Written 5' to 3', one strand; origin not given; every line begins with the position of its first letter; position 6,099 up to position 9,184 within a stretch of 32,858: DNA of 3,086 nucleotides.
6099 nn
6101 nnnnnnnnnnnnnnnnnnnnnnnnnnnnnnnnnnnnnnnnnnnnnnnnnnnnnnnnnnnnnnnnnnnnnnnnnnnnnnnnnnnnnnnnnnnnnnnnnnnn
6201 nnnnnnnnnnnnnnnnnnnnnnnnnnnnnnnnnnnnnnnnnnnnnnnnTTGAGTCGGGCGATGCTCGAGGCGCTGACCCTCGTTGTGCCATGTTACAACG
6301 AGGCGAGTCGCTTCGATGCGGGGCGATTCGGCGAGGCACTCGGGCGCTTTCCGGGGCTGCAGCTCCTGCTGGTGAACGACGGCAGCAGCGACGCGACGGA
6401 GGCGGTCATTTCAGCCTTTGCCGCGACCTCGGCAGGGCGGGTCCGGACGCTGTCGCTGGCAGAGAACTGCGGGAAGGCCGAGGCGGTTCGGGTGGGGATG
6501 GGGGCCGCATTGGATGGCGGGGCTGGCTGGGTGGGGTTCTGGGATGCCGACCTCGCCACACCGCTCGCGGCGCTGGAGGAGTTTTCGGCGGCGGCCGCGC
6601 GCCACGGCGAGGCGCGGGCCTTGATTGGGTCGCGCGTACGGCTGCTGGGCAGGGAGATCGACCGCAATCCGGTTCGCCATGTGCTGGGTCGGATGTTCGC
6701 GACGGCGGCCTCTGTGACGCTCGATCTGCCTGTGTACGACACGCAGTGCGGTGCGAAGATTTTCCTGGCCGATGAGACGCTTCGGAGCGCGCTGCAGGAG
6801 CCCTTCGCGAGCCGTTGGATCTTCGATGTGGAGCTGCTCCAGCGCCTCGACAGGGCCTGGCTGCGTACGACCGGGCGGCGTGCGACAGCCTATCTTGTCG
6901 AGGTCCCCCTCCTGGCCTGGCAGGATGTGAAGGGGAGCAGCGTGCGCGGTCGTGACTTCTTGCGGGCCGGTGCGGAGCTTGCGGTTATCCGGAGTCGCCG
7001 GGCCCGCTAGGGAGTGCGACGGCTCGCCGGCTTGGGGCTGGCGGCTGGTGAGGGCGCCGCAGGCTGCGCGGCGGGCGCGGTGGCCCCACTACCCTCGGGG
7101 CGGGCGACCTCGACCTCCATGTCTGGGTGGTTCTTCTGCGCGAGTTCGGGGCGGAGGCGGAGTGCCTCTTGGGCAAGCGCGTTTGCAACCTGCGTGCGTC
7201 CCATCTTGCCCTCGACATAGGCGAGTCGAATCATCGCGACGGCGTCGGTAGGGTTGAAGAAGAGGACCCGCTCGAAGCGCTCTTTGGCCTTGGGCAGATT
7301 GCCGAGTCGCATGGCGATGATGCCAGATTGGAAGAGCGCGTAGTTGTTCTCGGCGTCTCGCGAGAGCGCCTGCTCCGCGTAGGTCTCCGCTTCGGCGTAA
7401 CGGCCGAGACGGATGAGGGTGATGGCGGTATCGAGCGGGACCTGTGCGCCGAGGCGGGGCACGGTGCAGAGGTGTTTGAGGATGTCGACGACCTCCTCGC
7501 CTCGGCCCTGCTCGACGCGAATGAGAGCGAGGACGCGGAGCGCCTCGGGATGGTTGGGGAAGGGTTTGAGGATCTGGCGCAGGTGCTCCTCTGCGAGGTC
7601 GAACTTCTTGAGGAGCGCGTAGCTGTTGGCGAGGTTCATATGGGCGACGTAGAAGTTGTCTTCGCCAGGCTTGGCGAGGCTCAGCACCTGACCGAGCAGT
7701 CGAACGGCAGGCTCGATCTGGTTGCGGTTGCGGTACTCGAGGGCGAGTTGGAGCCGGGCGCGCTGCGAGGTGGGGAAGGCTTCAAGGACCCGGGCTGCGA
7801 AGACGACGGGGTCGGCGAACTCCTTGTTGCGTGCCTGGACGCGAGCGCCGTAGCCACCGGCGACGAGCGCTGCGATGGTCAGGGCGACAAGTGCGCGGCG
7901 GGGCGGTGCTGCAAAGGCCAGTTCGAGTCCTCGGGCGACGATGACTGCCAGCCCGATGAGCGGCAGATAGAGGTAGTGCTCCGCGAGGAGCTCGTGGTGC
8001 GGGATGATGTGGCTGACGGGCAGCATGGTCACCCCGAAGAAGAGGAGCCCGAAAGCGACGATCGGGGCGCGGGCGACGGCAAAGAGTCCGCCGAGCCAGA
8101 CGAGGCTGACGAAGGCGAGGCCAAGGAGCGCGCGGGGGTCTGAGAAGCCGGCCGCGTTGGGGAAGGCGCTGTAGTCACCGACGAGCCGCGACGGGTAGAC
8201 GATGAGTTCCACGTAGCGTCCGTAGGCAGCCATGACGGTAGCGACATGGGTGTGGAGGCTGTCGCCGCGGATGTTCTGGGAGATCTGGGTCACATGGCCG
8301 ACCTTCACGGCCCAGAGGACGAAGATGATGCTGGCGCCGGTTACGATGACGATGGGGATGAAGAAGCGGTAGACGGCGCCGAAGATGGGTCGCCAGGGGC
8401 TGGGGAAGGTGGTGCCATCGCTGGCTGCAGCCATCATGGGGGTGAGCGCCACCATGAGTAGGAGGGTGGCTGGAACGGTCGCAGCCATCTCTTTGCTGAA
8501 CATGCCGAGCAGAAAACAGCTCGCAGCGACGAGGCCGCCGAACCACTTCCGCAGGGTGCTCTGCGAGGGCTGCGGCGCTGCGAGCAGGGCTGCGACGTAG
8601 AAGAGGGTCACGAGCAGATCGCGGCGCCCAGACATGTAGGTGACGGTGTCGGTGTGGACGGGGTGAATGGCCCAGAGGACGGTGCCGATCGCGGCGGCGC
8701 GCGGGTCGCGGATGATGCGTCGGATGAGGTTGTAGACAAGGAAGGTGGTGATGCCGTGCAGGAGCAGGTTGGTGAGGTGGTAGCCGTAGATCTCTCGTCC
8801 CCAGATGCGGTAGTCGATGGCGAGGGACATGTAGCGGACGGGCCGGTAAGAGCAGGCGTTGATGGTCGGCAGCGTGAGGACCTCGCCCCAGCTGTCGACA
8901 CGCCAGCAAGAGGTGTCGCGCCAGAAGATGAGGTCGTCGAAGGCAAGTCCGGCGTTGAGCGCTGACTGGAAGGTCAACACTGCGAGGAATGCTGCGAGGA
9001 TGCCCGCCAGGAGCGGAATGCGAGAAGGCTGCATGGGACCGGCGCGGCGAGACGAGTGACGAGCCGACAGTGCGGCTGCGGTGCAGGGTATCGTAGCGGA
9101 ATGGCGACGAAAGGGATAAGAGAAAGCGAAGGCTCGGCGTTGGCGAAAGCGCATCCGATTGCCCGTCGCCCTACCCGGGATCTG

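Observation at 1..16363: GT-C-rich envelope glycosylation locus without canonical polysaccharide export or polymerase genes (candidate undescribed lipid-linked glycosylation system)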

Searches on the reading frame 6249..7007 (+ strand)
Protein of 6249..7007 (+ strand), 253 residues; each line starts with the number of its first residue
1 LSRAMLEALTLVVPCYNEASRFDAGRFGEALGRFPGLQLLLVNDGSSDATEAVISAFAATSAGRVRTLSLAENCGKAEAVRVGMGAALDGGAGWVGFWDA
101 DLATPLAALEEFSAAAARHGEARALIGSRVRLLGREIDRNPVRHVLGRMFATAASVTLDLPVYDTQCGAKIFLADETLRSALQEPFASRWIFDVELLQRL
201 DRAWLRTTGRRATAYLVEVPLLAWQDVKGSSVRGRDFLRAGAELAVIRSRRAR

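Call 6: search_protein_families(library=pfam, proteins=[window:6249-7007:+], max_evalue=0.01)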
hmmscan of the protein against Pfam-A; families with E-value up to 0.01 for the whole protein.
window:6249-7007:+ (253 aa): 2 families
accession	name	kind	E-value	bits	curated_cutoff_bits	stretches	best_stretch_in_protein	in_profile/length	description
PF00535.33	Glycos_transf_2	-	1.9e-12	47.9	23.3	1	11-131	2-118/168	Glycosyl transferase family 2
PF13641.12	Glyco_tranf_2_3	-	0.0075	16.7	27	1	9-118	3-112/230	Glycosyltransferase like family 2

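Call 8: search_protein_families(library=ncbifam, proteins=[window:6249-7007:+], max_evalue=0.1)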
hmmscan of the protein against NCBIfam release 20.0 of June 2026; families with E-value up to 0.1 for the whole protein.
window:6249-7007:+ (253 aa): 11 families
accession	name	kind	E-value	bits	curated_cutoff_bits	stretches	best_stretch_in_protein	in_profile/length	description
TIGR03937.1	PgaC_IcaA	equivalog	2.3e-12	46.6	422.3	1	6-87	44-124/407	poly-beta-1,6-N-acetyl-D-glucosamine synthase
NF047588.1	GlcsyltransPgfSStrep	equivalog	4.4e-06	26.1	500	1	10-168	4-155/308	glycosyltransferase PgfS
NF007482.0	PRK10073.1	equivalog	3.5e-05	23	423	1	7-101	6-95/334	glycosyltransferase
NF047683.1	TeichurnBiosyTuaG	equivalog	0.00034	20.3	400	1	8-101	7-96/252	teichuronic acid biosynthesis protein TuaG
NF058614.1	PPMAGASynPpgS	equivalog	0.00074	19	370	1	11-172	4-157/226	polyprenyl-phospho-N-acetylgalactosaminyl synthase PpgS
TIGR03469.1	HpnB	hypoth_equivalog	0.00086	18.4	379.25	1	6-132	43-174/386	hopene-associated glycosyltransferase HpnB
TIGR04283.1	glyco_like_mftF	equivalog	0.0014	18.2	182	1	9-121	1-102/221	TIGR04283 family arsenosugar biosynthesis glycosyltransferase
NF007986.1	PRK10714.1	equivalog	0.0014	17.7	529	1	9-110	8-109/316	undecaprenyl-phosphate 4-deoxy-4-formamido-L-arabinose transferase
NF041875.1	EPS_EpsD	equivalog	0.0067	15.9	370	1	37-127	31-114/325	exopolysaccharide biosynthesis glycosyltransferase EpsD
NF053846.1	glyco_with_XrtP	equivalog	0.042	12.5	520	1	11-89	45-116/440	XrtP-associated glycosyltransferase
TIGR04242.1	nodulat_NodC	equivalog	0.09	11.7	550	0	8-79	49-122/395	chitooligosaccharide synthase NodC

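Call 62: search_solved_structures(query=window:6261-7007:+, max_evalue=0.01)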
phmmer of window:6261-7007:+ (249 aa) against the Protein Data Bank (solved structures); distinct sequences matched with E-value up to 0.01: 0.

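Call 71: search_dna_similar(query=window:6261-7007:+, collection=phages, mode=protein, max_evalue=0.001, max_rows=15)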
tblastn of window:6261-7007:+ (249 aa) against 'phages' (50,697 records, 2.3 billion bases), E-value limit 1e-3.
Records with a match: 12; places in all: 12; records where one place covers at least 80% of the query: 0.
Best place of each record, by identity: <60% 12.
By first word of the organism name: Enterobacter 3; Bacteriophage 2; Enterococcus 2; Salmonella 2; Acinetobacter 2; Hafnia 1.
By host as written in the record: - 5; Salmonella enterica subsp. enterica serovar Anatum 2; Enterococcus faecalis 1; Enterobacter cloacae (BPA MR E3) 1; Enterobacter cloacae ATCC 50398 MR2 1; Enterobacter cloacae 1; Hafnia paralvei 1.
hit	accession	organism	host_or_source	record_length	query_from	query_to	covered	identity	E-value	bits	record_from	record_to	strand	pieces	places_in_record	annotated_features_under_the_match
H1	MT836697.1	Bacteriophage sp.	human fecal samples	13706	3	101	40%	34.6%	5e-5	50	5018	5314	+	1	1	record has no annotation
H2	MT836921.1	Bacteriophage sp.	human fecal samples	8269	5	101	39%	32.7%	6e-5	50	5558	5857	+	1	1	record has no annotation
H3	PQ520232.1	Enterococcus phage IME_EF3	-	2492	3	101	40%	30.8%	3e-5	50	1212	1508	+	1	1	record has no annotation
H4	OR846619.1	Enterococcus phage Efs 1-1-1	Enterococcus faecalis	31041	3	101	40%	30.8%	4e-5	50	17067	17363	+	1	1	record has no annotation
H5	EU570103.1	Salmonella phage epsilon34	Salmonella enterica subsp. enterica ...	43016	5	83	32%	36.9%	8e-5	49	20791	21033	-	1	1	21: GtrB; bactoprenol glucosyl transferase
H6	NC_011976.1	Salmonella phage epsilon34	Salmonella enterica subsp. enterica ...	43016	5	83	32%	36.9%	8e-5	49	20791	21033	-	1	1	21: GtrB glycosyltransferase for O-antigen conversion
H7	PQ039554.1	Enterobacter phage vB_Ecl_MII_003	Enterobacter cloacae (BPA MR E3)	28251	5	83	32%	36.9%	1e-4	49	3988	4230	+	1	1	bactoprenol glucosyl transferase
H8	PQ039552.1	Enterobacter phage vB_Ecl_MII_001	Enterobacter cloacae ATCC 50398 MR2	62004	5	83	32%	36.9%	1e-4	49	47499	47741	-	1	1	rasttk_feature_creation_tool=svr_big_repeats | svr_condense_repeats | bactoprenol glucosyl transferase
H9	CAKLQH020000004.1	Acinetobacter phage MD-2021a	not known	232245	3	80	31%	37.2%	2e-8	60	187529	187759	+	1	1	pgaC_1: N-glycosyltransferase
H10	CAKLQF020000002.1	Acinetobacter phage MD-2021a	not known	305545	3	80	31%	37.2%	2e-8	60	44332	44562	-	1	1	pgaC_1: N-glycosyltransferase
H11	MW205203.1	Enterobacter phage BUCT554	Enterobacter cloacae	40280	5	80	31%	37.0%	4e-4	47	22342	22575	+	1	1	glycosyltransferase family 2 protein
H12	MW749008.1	Hafnia phage vB_HpaM_Meifeng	Hafnia paralvei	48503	5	83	32%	34.5%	1e-4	49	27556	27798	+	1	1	putative glycosyltransferase family 2 protein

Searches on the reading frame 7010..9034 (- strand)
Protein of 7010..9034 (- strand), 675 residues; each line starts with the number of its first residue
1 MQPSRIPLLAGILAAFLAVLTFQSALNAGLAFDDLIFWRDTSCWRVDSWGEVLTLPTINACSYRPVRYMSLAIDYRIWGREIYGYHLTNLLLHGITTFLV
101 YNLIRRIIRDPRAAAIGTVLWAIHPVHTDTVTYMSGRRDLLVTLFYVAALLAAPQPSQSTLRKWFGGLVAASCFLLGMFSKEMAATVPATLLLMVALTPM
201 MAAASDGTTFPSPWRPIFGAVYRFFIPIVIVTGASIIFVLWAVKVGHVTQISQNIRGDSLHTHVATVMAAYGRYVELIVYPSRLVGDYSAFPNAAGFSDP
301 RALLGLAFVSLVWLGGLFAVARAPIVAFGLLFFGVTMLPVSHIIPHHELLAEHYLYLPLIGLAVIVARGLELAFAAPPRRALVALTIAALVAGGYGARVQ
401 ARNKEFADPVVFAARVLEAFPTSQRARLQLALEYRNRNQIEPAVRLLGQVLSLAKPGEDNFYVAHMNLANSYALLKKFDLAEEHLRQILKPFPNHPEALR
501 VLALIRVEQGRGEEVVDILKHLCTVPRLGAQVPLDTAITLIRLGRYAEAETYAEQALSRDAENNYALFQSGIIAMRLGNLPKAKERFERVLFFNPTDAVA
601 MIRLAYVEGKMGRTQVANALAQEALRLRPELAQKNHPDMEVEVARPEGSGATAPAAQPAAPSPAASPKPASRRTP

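Call 6: search_protein_families(library=pfam, proteins=[window:7010-9034:-], max_evalue=0.01)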
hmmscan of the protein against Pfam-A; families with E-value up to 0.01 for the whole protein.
window:7010-9034:- (675 aa): 19 families
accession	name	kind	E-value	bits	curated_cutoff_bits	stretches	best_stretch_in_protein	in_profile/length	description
PF07719.23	TPR_2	-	2.2e-17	62.1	27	0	464-490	3-29/34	Tetratricopeptide repeat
PF14559.12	TPR_19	-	2.3e-14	53.9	25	3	540-598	1-60/68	Tetratricopeptide repeat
PF13424.12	TPR_12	-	8.3e-13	48.8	30.1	2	464-521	5-70/77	Tetratricopeptide repeat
PF00515.34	TPR_1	-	1.5e-12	47.2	27.8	1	463-490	2-29/34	Tetratricopeptide repeat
PF13432.12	TPR_16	-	1.7e-12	48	32.7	1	534-597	1-64/65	Tetratricopeptide repeat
PF13428.12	TPR_14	-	4.1e-12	45.9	23.5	0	464-503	3-42/44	Tetratricopeptide repeat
PF13181.12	TPR_8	-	3e-11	43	25.7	0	539-563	10-34/34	Tetratricopeptide repeat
PF13374.12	TPR_10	-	2e-10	40.8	27.5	0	598-638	2-42/42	Tetratricopeptide repeat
PF13174.12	TPR_6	-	4e-08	33.8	26.3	0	465-494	3-32/33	Tetratricopeptide repeat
PF12895.13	ANAPC3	-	3.2e-07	31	27.2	0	466-521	27-81/82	Anaphase-promoting complex, cyclosome, subunit 3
PF13431.12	TPR_17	-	4.6e-07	30.1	24.4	0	415-441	4-30/34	Tetratricopeptide repeat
PF13176.12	TPR_7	-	5.9e-06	26.4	27.9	0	538-563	7-34/36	Tetratricopeptide repeat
PF13371.12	TPR_9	-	0.00022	21.6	35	0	540-600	5-65/73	Tetratricopeptide repeat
PF07721.20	TPR_4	-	0.00036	21.3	27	0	536-554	7-25/26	Tetratricopeptide repeat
PF23914.1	TPR_CcmH_CycH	-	0.0017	18.7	42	0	547-595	104-152/158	Cytochrome c-type biogenesis protein H TPR domain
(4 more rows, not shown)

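Call 8: search_protein_families(library=ncbifam, proteins=[window:7010-9034:-], max_evalue=0.1)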
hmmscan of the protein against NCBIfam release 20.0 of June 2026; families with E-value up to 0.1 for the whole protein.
window:7010-9034:- (675 aa): 26 families (the best 25 are shown)
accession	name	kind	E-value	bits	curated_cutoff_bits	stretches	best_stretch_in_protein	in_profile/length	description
TIGR02917.1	PEP_TPR_lipo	equivalog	1.7e-18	65.9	312.2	2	537-629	472-564/899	XrtA/PEP-CTERM system TPR-repeat protein PrsT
NF040959.1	MamA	equivalog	1.7e-14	53.7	200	2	507-631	48-172/204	magnetosome protein MamA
TIGR02521.1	type_IV_pilW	equivalog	4.3e-09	36.3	154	2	540-621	109-192/234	type IV pilus biogenesis/stability protein PilW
NF033920.0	C39_PA2778_fam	equivalog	3.7e-08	33.1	150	1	534-629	160-255/255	PA2778 family cysteine peptidase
NF052415.1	T3SS_chap_SctY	equivalog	5.5e-08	33.3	70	1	476-557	20-104/106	type III secretion apparatus assembly chaperone SctY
TIGR00540.1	TPR_hemY_coli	hypoth_equivalog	1.7e-07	30.4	142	1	536-624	298-385/385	heme biosynthesis-associated TPR protein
TIGR03939.1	PGA_TPR_OMP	equivalog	2.3e-07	29.5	366.65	2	467-570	91-194/800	poly-beta-1,6 N-acetyl-D-glucosamine export porin PgaA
NF008757.0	PRK11788.1-5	equivalog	5.2e-05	22.6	363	1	428-596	73-246/388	lipopolysaccharide assembly protein LapB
NF033758.1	gliding_GltE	equivalog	7.3e-05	21.9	225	1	543-630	99-186/411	adventurous gliding motility TPR repeat lipoprotein GltE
NF052400.1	M48_BAM_BepA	equivalog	8.1e-05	21.6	570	1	536-629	313-406/483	beta-barrel assembly-enhancing protease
NF047507.1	TPR_BatC_Lepto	exception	0.00013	21.5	175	0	542-615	70-147/214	TPR repeat-containing protein BatC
TIGR02552.1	LcrH_SycD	equivalog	0.00016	21.4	104.8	2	537-630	25-118/136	SycD/LcrH family type III secretion system chaperone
NF002725.1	PRK02603.1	equivalog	0.002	18.2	143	0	544-624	49-132/173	photosystem I assembly protein Ycf3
NF008755.0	PRK11788.1-3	equivalog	0.0035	16.7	430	1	427-620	73-271/388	lipopolysaccharide assembly protein LapB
TIGR02795.1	tol_pal_ybgF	equivalog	0.0037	17.8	90.1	0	457-498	71-112/119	tol-pal system protein YbgF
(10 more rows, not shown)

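Call 30: search_solved_structures(query=A3, max_evalue=0.01)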
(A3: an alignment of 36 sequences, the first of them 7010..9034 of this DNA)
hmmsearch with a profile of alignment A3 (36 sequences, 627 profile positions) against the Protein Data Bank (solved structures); distinct sequences matched with E-value up to 0.01: 504 (the best 60 are shown).
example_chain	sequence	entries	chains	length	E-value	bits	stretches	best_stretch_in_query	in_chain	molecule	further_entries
9qhb_A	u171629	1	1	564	1.4e-165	555.9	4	422-597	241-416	Engineered tetratricopeptide repeat protein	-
7yeh_B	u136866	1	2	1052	1.3e-148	499.8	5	421-627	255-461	UDP-N-acetylglucosamine--peptide N-acetylglucosaminyltransferase 110 kDa subunit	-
7ntf_A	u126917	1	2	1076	7.6e-113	381.7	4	412-626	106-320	Isoform 1 of UDP-N-acetylglucosamine--peptide N-acetylglucosaminyltransferase 110 kDa subu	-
7yea_A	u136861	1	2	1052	2.9e-110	373.1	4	417-626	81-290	UDP-N-acetylglucosamine--peptide N-acetylglucosaminyltransferase 110 kDa subunit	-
9qhc_A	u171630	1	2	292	4.9e-86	293.1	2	422-608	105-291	Engineered tetratricopeptide repeat protein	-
6eou_A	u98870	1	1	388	4.6e-82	280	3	413-608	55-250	UDP-N-acetylglucosamine--peptide N-acetylglucosaminyltransferase 110 kDa subunit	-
1w3b_A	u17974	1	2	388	9e-82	279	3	413-608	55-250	UDP-N-ACETYLGLUCOSAMINE--PEPTIDE N-ACETYLGLUCOSAMINYLTRANSFERASE 110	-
8bu0_A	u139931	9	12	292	4.3e-81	276.8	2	449-608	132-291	Consensus tetratricopeptide repeat protein | Crystal structure of an 8-repeat consensus TPR superhelix with Zinc. | Monomer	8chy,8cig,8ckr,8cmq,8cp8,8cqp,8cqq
7qdr_B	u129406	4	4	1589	3.7e-62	214.2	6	442-621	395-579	Tetratricopeptide repeat protein 37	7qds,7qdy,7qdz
9g8o_B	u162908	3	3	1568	4.7e-62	213.9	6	442-621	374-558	Superkiller complex protein 3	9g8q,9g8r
7y4i_A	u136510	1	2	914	5.5e-57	197.1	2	401-602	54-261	Probable UDP-N-acetylglucosamine--peptide N-acetylglucosaminyltransferase SPINDLY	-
8dtf_A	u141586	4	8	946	6.4e-57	196.9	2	401-602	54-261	Probable UDP-N-acetylglucosamine--peptide N-acetylglucosaminyltransferase SPINDLY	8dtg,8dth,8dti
8fgw_D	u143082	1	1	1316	1.2e-52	182.8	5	424-625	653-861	Tetratricopeptide repeat protein 21B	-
8bda_E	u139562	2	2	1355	2.3e-52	181.9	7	436-601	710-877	Intraflagellar transport protein 139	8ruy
8bbe_D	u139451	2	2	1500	2.8e-52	181.6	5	423-625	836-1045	SNAP-tag,Tetratricopeptide repeat protein 21B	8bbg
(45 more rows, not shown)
